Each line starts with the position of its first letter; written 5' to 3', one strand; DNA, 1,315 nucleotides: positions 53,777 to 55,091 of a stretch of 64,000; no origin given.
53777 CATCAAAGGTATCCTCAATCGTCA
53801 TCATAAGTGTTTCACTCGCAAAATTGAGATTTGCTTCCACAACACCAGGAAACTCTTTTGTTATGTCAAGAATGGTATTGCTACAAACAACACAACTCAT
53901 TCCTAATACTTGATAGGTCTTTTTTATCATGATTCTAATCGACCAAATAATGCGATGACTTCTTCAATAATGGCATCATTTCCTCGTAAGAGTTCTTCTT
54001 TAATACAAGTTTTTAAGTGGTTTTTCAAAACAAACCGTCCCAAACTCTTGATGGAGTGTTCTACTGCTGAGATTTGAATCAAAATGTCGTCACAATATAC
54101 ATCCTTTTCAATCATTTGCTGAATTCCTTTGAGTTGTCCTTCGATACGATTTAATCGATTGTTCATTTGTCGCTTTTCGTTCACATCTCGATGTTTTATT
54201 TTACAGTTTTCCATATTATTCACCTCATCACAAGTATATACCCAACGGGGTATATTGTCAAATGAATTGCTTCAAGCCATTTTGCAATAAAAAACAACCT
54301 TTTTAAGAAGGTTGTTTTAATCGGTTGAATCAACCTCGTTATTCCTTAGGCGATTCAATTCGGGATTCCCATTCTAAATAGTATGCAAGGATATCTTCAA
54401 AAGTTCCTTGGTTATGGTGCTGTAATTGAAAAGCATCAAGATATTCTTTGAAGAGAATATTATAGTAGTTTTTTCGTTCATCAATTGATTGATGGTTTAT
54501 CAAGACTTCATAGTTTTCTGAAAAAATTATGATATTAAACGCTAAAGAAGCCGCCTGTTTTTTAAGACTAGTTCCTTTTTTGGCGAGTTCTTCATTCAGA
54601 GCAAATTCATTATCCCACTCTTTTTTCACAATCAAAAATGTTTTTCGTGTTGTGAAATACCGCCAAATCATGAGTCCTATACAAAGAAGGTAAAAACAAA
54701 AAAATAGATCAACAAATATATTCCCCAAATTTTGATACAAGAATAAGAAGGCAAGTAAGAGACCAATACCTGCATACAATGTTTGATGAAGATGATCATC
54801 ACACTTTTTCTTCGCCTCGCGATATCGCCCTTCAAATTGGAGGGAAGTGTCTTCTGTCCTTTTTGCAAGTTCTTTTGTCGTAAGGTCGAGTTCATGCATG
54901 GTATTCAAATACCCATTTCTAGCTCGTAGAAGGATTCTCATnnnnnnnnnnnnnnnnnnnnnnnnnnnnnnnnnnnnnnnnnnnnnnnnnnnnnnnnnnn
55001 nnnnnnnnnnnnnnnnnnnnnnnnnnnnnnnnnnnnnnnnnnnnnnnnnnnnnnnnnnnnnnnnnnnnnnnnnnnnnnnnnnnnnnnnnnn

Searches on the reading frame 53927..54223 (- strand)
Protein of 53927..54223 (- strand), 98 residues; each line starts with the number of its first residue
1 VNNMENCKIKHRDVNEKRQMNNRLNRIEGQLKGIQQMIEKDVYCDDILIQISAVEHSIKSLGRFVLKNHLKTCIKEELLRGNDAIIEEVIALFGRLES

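Call 5: search_protein_families(library=pfam, proteins=[window:53927-54223:-], max_evalue=0.1)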
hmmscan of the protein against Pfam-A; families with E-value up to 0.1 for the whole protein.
window:53927-54223:- (98 aa): 1 family
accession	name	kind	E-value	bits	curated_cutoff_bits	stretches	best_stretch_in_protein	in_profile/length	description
PF02583.22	Trns_repr_metal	-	1.4e-26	93.1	22.8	1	16-93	1-76/78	Metal-sensitive transcriptional repressor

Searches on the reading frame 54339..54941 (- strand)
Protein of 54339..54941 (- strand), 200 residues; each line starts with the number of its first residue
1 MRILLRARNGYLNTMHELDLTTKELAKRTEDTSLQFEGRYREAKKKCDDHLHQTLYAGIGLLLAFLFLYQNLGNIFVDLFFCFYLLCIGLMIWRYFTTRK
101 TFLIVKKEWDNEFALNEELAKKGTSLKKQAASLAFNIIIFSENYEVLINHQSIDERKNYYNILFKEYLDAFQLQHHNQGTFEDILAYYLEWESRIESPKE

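Call 5: search_protein_families(library=pfam, proteins=[window:54339-54941:-], max_evalue=0.1)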
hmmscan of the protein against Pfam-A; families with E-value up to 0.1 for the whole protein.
window:54339-54941:- (200 aa): 0 families

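Call 6: search_protein_families(library=ncbifam, proteins=[window:54339-54941:-], max_evalue=0.1)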
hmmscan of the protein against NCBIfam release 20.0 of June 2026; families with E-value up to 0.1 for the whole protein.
window:54339-54941:- (200 aa): 0 families

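Call 8: find_homologous_proteins(query=window:54339-54941:-)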
Query window:54339-54941:- (200 aa): 3 proteins with E <= 0.001 among 110 candidates.
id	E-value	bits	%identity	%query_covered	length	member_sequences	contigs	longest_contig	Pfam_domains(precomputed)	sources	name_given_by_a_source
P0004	1.1e-118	412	91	100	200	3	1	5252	-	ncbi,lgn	-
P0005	9.9e-68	246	56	99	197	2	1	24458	-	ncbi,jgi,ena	ncbi:MAG: hypothetical protein WCQ80_00400 [Bacilli bacterium]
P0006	1.5e-52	197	50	99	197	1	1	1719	-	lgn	-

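Call 11: find_encoding_contigs(protein=P0006, flank=10000)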
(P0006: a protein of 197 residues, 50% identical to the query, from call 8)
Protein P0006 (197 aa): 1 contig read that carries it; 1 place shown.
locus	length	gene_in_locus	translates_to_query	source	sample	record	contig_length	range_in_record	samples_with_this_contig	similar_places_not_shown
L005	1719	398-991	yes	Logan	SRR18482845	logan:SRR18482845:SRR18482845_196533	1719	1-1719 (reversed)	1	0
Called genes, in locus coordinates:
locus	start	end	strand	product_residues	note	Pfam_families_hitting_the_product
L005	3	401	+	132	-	?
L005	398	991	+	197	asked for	-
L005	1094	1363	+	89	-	PF02583:Trns_repr_metal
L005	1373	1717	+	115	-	?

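Call 20: find_homologous_proteins(query=A2, max_evalue=0.01)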
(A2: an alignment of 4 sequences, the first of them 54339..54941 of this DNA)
Query A2 (4 sequences) (200 aa, profile of the alignment): 7 proteins with E <= 0.01 among 3343 candidates.
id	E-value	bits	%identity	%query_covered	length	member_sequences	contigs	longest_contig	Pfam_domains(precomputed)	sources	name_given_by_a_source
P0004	1.2e-108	379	91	100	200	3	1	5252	-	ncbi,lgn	-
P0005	9.8e-104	363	56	99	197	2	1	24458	-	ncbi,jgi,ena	ncbi:MAG: hypothetical protein WCQ80_00400 [Bacilli bacterium]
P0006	2.0e-98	346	50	99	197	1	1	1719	-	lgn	-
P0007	7.7e-86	305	48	99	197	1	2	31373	-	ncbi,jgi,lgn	jgi:uncharacterized integral membrane protein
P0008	1.9e-85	304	46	99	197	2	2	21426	-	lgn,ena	-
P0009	1.1e-56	210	47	97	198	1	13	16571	-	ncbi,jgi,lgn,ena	-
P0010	3.3e-54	202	47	94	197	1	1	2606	-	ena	-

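Call 21: find_encoding_contigs(protein=P0007, flank=10000, max_places=3)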
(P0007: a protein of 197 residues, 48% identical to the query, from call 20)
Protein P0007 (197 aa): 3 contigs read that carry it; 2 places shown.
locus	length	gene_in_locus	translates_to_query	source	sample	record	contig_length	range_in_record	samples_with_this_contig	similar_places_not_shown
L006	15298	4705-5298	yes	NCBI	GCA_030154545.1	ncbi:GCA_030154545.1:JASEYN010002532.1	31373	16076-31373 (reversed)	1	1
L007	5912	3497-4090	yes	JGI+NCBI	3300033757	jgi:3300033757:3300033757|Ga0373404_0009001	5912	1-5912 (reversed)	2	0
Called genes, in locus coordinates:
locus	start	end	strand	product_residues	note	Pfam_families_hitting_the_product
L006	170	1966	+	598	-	PF13304:AAA_21 (faint), PF00005:ABC_tran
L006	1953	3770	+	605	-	PF00005:ABC_tran, PF13304:AAA_21 (faint)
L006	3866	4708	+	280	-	-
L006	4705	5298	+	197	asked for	-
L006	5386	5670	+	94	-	PF02583:Trns_repr_metal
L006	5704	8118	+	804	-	PF00403:HMA, PF00122:E1-E2_ATPase, PF00702:Hydrolase, PF08282:Hydrolase_3 (faint)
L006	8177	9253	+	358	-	PF13302:Acetyltransf_3, PF00583:Acetyltransf_1 (weak)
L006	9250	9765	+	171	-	-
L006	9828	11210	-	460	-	PF14691:Fer4_20, PF07992:Pyr_redox_2, PF13450:NAD_binding_8 (weak), PF13738:Pyr_redox_3 (faint), PF00070:Pyr_redox (weak)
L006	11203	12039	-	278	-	PF10418:DHODB_Fe-S_bind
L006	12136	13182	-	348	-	PF09479:Flg_new (weak), PF18998:Flg_new_2 (faint), PF09479:Flg_new, PF13306:LRR_5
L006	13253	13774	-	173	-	PF02632:BioY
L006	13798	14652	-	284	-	PF02645:DegV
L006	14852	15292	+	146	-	PF04892:VanZ-LLP1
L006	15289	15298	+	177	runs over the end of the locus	-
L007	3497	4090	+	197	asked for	-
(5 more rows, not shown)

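Call 22: find_encoding_contigs(protein=P0008, flank=10000, max_places=3)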
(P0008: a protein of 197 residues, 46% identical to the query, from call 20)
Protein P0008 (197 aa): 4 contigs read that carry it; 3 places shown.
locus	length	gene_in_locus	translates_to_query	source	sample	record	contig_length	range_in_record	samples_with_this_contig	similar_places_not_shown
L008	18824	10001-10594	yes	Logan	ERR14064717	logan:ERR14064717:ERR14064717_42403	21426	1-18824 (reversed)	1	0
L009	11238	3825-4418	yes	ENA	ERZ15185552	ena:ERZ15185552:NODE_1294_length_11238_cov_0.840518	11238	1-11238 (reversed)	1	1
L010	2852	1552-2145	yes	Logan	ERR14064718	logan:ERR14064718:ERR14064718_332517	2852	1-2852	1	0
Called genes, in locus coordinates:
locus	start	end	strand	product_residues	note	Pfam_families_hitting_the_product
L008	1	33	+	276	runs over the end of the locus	PF00763:THF_DHG_CYH, PF02882:THF_DHG_CYH_C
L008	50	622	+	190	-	PF01195:Pept_tRNA_hydro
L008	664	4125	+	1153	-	PF14814:UB2H (faint), PF17757:UvrB_inter, PF02559:CarD_TRCF_RID, PF00270:DEAD, PF04851:ResIII, PF00271:Helicase_C, PF22590:Cas3-like_C_2 (weak), PF03461:TRCF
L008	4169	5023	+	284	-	PF02645:DegV, PF13684:FakA-like_C (weak)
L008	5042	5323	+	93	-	-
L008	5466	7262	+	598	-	PF13304:AAA_21 (faint), PF00005:ABC_tran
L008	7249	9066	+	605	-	PF00005:ABC_tran, PF13304:AAA_21 (faint)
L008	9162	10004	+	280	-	-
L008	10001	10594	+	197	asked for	-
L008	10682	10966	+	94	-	PF02583:Trns_repr_metal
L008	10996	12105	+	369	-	PF00403:HMA, PF00122:E1-E2_ATPase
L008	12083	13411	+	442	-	PF00702:Hydrolase, PF08282:Hydrolase_3 (faint)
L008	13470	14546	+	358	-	PF13302:Acetyltransf_3, PF00583:Acetyltransf_1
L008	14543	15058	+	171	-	-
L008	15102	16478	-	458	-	PF14691:Fer4_20, PF00070:Pyr_redox (faint), PF07992:Pyr_redox_2, PF13450:NAD_binding_8 (weak), PF13738:Pyr_redox_3 (faint)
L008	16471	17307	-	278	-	PF10418:DHODB_Fe-S_bind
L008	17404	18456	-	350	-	PF09479:Flg_new, PF13306:LRR_5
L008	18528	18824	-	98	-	?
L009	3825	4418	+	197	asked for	-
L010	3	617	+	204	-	?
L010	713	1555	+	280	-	-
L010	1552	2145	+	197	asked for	-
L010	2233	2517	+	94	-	PF02583:Trns_repr_metal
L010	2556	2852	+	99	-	?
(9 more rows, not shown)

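Call 23: find_encoding_contigs(protein=P0009, flank=10000, max_places=4)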
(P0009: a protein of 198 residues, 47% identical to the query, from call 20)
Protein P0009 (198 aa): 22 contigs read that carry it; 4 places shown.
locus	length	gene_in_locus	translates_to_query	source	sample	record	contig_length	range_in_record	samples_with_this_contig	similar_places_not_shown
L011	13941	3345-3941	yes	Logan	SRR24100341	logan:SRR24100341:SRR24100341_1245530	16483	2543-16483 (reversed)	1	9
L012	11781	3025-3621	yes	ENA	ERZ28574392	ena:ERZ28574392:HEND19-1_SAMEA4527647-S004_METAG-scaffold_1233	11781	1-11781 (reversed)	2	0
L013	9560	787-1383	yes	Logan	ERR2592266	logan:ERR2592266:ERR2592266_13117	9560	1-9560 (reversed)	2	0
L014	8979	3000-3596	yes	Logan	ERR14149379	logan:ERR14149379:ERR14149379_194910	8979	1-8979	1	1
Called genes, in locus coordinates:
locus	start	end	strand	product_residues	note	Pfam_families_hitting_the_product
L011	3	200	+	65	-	?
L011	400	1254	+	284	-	PF02645:DegV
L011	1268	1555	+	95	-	-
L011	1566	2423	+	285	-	PF01116:F_bP_aldolase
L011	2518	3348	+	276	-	-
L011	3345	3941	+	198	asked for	-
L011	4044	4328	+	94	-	PF02583:Trns_repr_metal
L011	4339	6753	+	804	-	PF00403:HMA, PF00122:E1-E2_ATPase, PF00702:Hydrolase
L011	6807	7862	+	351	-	PF13302:Acetyltransf_3, PF00583:Acetyltransf_1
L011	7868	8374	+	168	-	-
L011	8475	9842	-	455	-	PF14691:Fer4_20, PF01262:AlaDh_PNT_C (faint), PF01946:Thi4 (faint), PF00890:FAD_binding_2 (weak), PF07992:Pyr_redox_2, PF13450:NAD_binding_8, PF13738:Pyr_redox_3, PF00070:Pyr_redox (weak), +3 more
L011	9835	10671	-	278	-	PF10418:DHODB_Fe-S_bind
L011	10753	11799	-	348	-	PF09479:Flg_new, PF13306:LRR_5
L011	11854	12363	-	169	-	PF02632:BioY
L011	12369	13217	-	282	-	PF02645:DegV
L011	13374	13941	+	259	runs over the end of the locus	-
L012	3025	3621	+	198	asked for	-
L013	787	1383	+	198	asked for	-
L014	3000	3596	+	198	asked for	-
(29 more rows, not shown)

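Call 35: predict_structure(alignment_id=A5)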
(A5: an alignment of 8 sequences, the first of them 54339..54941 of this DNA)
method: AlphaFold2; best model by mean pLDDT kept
length: 200 residues; sequences in the alignment: 8
mean_pLDDT: 89.0   pTM: 0.67
mean pLDDT of the five models: 89.0, 87.5, 86.4, 84.7, 79.6
residues with pLDDT >= 90: 124; 70-90: 70; 50-70: 5; < 50: 1
segments of 3 or more residues with pLDDT < 50: none
pLDDT, mean of each block of 10 residues (from residue 1): 79 93 91 88 94 92 87 84 92 94 92 91 93 90 87 89 92 91 91 71
secondary structure, 60 per line:
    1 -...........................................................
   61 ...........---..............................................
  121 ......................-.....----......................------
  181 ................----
elements in order: H2-71 H75-142 H144-148 H153-174 H181-196

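Call 51: search_protein_families(library=pfam, alignment_id=A8, max_evalue=1)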
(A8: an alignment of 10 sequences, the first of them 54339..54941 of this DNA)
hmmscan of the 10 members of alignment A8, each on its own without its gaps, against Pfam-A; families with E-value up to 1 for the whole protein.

A. member 1, window:54339-54941:- (200 aa): 0 families

B. families by the number of members that match (of 10 scanned): 25 families
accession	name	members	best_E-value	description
PF20990.2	DUF2207_C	5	0.023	Predicted membrane protein (DUF2207) C-terminal domain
PF13567.11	DUF4131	4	0.00056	Domain of unknown function (DUF4131)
PF21101.3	YqgU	3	0.028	YqgU-like 6-bladed beta propeller domain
PF13398.12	Peptidase_M50B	2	0.14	Peptidase M50B-like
PF03124.20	EXS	1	0.0029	EXS family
PF02705.21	K_trans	1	0.004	K+ potassium transporter integral membrane domain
PF02439.20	Adeno_E3_CR2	1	0.005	Adenovirus E3 region protein CR2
PF10661.14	EssA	1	0.01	WXG100 protein secretion system (Wss), protein EssA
PF07666.16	MpPF26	1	0.022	M penetrans paralogue family 26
PF11255.13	DUF3054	1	0.029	Protein of unknown function (DUF3054)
PF04235.18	DUF418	1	0.031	Protein of unknown function (DUF418)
PF11457.13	DUF3021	1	0.033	Protein of unknown function (DUF3021)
PF19762.4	DUF6249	1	0.042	Domain of unknown function (DUF6249)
PF02673.24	BacA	1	0.042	Bacitracin resistance protein BacA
PF20479.3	TMEM128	1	0.046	TMEM128 protein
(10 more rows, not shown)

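Call 52: search_solved_structures(query=A8, max_evalue=10)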
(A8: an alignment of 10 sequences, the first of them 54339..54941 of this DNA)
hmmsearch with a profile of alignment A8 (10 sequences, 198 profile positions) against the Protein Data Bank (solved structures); distinct sequences matched with E-value up to 10: 6.
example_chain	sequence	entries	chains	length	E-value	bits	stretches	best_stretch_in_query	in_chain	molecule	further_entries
6bms_A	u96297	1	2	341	0.19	14.8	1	50-98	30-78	Palmitoyltransferase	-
9m40_R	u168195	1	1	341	0.7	13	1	36-133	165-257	Trace amine-associated receptor 13e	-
8itf_R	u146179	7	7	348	1.2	12.2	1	68-133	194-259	Trace amine-associated receptor 9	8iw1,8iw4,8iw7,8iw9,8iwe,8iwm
8iuf_2B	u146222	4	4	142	2.2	11.4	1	53-120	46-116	ND2b | NADH dehydrogenase subunit 5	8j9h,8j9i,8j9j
9m2s_R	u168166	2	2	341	3.5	10.7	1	36-133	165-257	Trace amine-associated receptor 13c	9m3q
9m0x_R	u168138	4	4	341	7.8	9.5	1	36-132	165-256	Trace amine-associated receptor 13d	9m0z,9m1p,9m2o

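Call 53: search_protein_families(library=padloc, proteins=[window:54339-54941:-], max_evalue=0.1)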
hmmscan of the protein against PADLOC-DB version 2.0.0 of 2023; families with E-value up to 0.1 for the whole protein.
window:54339-54941:- (200 aa): 0 families

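Call 54: search_protein_families(library=phrogs, proteins=[window:54339-54941:-], max_evalue=0.1)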
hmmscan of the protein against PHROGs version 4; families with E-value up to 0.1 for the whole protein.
window:54339-54941:- (200 aa): 0 families

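Call 70: fold_search(model_id=the predicted structure, library=pdb)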
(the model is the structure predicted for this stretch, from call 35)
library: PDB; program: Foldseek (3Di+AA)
matches with E <= 10: 552; with E <= 0.001: 0
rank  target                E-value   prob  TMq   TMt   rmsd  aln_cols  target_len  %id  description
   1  8i4v_A                3.3e-02  0.89  0.32  0.22  20.1       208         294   14  Cryo-EM structure of 5-subunit Smc5/6 arm region (released 2024-06-26)
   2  8i21_A                6.0e-02  0.99  0.47  0.38  21.6       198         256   16  Cryo-EM structure of 6-subunit Smc5/6 arm region (released 2024-06-26)
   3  6ixg_A                8.2e-02  0.47  0.24  0.22  21.2       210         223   16  Crystal structure of native apo SH3BP5 (P41) (released 2019-03-20)
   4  1jch_A                9.2e-02  1.00  0.52  0.25   7.1       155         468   13  Crystal Structure of Colicin E3 in Complex with its Immunity Protein (released 2001-11-30)
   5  6ixv_A                1.1e-01  0.72  0.29  0.27  21.9       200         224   16  Crystal structure of SH3BP5-Rab11a (released 2019-03-20)
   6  6ixf_A                1.3e-01  0.35  0.24  0.22  20.9       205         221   17  Crystal structure of SeMet apo SH3BP5 (P41) (released 2019-03-20)
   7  6djl_E                1.4e-01  0.35  0.23  0.21  22.1       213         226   17  Crystal structure of the Rab11 GEF SH3BP5 bound to nucleotide free Rab11A (released 2018-09-26)
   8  6djl_B                1.6e-01  0.33  0.23  0.21  22.4       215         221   17  Crystal structure of the Rab11 GEF SH3BP5 bound to nucleotide free Rab11A (released 2018-09-26)
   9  5xg2                  1.7e-01  0.66  0.31  0.28  21.7       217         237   10  Crystal structure of a coiled-coil segment (residues 345-468 and 694-814) of Pyrococcus yayanosii Smc (released 2017-06-07)
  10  6ixg_B                1.7e-01  0.28  0.21  0.20  22.8       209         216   17  Crystal structure of native apo SH3BP5 (P41) (released 2019-03-20)
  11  2b5u_A                1.8e-01  1.00  0.51  0.24   6.4       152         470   13  Crystal Structure Of Colicin E3 V206C Mutant In Complex With Its Immunity Protein (released 2006-11-07)
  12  5ew5_A                1.9e-01  1.00  0.49  0.23   4.6       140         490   11  Crystal Structure of Colicin E9 In Complex with Its Immunity Protein Im9 (released 2016-07-20)
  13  6z6o_C                1.9e-01  0.84  0.29  0.15   8.8       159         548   12  HDAC-TC (released 2021-02-17)
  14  6ixv_D                2.0e-01  0.41  0.24  0.22  21.9       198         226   16  Crystal structure of SH3BP5-Rab11a (released 2019-03-20)
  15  8qbr                  2.4e-01  0.72  0.35  0.34  28.3       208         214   12  Cryo-EM structure of Vipp1 helical filament with lattice 1 (Vipp1_L1) (released 2024-09-18)
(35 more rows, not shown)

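Call 75: search_protein_families(library=ncbifam, alignment_id=A8, max_evalue=0.1)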
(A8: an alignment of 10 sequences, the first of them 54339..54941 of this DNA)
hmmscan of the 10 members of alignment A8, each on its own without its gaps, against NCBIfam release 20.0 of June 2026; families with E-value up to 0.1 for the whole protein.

A. member 1, window:54339-54941:- (200 aa): 0 families

B. families by the number of members that match (of 10 scanned): 10 families
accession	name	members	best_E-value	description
NF045996.1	MAG0920_fam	4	5.4e-05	MAG0920 family protein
NF046000.1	MAG1210_fam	2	0.00078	MAG1210 family protein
NF045846.1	MSC0882_dom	2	0.0064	MSC_0882 family membrane protein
TIGR02840.1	spore_YtaF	1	0.00097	sporulation membrane protein YtaF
TIGR02209.1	ftsL_broad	1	0.0016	cell division protein FtsL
TIGR01218.1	Gpos_tandem_5TM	1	0.0022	tandem five-TM protein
NF051878.1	lpactltferLnb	1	0.0047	lipoprotein N-acyltransferase Lnb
NF007876.0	PRK10580.1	1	0.012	proline-specific permease ProY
NF045849.1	ICE_MMCAP2_0565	1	0.029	Mbov_0395 family pilin-like conjugal transfer protein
NF002281.0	PRK01209.2-5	1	0.047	cobalamin biosynthesis protein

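Call 76: search_protein_families(library=ncbifam, proteins=[P0005, P0006, P0007, P0008, P0009], max_evalue=0.05)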
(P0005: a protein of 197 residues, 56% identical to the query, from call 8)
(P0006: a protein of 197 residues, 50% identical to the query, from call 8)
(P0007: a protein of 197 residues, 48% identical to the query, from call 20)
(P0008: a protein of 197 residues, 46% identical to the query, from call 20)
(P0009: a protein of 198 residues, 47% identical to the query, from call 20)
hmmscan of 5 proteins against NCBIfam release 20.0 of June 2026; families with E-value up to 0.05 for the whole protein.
P0005 (197 aa): 1 family
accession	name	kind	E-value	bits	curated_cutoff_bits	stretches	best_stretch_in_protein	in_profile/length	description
NF051878.1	lpactltferLnb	equivalog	0.0047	15.8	550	1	48-106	288-344/394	lipoprotein N-acyltransferase Lnb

P0006 (197 aa): 1 family
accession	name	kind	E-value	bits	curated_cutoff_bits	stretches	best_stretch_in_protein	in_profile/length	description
TIGR02209.1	ftsL_broad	equivalog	0.0016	18.3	42.45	1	80-132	4-56/85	cell division protein FtsL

P0007 (197 aa): 2 families
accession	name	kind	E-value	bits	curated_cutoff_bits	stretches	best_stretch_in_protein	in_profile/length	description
NF045846.1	MSC0882_dom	subfamily_domain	0.0089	15.2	60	1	74-138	160-223/244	MSC_0882 family membrane protein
NF045996.1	MAG0920_fam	subfamily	0.032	13.6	43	1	61-165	85-185/232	MAG0920 family protein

P0008 (197 aa): 2 families
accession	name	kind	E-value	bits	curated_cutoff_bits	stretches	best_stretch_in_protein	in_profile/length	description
TIGR01218.1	Gpos_tandem_5TM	subfamily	0.0022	17.8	35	1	29-103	127-202/208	tandem five-TM protein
NF045996.1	MAG0920_fam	subfamily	0.018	14.5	43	1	60-166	85-186/232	MAG0920 family protein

P0009 (198 aa): 1 family
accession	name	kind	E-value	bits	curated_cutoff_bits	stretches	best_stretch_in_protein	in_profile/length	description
NF045996.1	MAG0920_fam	subfamily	5.4e-05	22.7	43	1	59-177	83-194/232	MAG0920 family protein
